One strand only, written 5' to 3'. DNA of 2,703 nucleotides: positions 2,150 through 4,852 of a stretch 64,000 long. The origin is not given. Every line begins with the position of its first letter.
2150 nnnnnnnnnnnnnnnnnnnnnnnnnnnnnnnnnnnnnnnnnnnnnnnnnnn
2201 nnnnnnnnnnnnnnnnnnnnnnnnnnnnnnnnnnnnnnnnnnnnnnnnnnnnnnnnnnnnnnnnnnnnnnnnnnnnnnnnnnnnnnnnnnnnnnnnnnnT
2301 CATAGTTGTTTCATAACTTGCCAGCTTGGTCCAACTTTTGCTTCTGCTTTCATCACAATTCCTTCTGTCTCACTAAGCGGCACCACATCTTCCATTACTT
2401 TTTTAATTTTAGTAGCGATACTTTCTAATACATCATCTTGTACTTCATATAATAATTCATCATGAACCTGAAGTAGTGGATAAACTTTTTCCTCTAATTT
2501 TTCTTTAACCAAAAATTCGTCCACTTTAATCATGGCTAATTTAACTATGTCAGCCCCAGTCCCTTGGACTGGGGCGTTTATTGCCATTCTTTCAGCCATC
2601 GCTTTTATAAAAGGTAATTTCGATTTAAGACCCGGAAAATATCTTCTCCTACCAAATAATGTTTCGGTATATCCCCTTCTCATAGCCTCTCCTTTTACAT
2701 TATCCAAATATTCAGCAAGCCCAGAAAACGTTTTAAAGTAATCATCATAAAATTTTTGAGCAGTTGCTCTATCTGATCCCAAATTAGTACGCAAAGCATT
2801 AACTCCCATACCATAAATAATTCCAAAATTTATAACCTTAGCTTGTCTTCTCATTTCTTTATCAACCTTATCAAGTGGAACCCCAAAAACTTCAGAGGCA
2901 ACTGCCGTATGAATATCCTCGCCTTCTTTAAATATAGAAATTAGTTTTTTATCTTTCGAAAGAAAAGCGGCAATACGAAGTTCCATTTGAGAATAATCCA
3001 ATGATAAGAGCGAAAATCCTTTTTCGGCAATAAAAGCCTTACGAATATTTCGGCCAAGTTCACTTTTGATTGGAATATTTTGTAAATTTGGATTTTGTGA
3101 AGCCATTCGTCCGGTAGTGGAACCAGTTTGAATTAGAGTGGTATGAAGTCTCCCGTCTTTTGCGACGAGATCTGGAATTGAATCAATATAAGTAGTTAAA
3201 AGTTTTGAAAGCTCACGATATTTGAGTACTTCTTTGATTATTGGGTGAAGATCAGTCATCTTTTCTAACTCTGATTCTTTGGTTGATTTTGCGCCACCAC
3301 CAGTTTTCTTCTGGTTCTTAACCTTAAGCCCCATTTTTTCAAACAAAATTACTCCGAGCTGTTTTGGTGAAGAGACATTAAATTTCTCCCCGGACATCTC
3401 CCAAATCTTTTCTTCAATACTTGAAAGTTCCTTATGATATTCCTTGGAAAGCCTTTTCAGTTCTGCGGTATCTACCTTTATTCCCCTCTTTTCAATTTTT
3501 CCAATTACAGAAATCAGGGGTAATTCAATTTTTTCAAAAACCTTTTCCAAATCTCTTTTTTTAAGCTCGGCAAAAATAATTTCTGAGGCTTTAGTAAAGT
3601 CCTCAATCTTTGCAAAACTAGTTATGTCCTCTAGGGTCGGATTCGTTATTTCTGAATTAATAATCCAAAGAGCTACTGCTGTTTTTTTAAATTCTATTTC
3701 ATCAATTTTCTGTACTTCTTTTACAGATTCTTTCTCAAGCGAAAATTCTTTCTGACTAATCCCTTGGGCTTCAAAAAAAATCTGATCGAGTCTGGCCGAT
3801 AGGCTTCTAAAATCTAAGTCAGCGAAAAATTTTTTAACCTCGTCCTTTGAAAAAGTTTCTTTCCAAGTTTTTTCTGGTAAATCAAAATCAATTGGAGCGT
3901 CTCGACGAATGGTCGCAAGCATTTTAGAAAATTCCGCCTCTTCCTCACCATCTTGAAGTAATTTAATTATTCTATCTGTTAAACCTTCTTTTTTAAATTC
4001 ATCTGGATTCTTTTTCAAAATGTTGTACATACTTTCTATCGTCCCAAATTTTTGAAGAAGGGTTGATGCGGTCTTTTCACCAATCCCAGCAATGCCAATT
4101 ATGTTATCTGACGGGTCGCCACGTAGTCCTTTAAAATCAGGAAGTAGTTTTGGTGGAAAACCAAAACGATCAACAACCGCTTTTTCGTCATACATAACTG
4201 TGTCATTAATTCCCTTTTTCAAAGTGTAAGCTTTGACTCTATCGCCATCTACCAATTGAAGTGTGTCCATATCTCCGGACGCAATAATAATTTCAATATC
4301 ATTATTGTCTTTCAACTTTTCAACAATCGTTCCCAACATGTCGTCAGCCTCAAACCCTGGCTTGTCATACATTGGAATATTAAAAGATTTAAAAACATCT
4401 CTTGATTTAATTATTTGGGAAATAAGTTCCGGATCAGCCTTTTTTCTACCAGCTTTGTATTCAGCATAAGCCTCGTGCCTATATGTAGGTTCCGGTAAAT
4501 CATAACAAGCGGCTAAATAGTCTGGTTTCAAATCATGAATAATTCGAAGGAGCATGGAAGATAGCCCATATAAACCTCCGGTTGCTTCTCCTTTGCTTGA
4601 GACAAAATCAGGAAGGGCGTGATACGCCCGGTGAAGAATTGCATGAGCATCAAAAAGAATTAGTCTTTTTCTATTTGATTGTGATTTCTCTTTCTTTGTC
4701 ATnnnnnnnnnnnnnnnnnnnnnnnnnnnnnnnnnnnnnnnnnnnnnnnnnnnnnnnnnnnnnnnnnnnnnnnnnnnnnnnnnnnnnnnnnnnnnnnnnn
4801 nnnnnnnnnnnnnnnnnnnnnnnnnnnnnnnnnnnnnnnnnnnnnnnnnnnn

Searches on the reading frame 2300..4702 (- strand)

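Call 11: search_protein_families(library=pfam, proteins=[window:2300-4702:-])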
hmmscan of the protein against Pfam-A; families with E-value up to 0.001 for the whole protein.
window:2300-4702:- (800 aa): 3 families
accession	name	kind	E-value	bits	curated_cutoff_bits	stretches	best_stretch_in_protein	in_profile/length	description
PF00476.26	DNA_pol_A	-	4.1e-139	464.2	34.3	1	413-795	2-380/381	DNA polymerase family A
PF02739.22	5_3_exonuc_N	-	3.7e-45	154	34.3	1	13-181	1-164/164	5'-3' exonuclease, N-terminal resolvase-like domain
PF01367.25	5_3_exonuc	-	2.5e-24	86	40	1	183-282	2-93/97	5'-3' exonuclease, C-terminal SAM fold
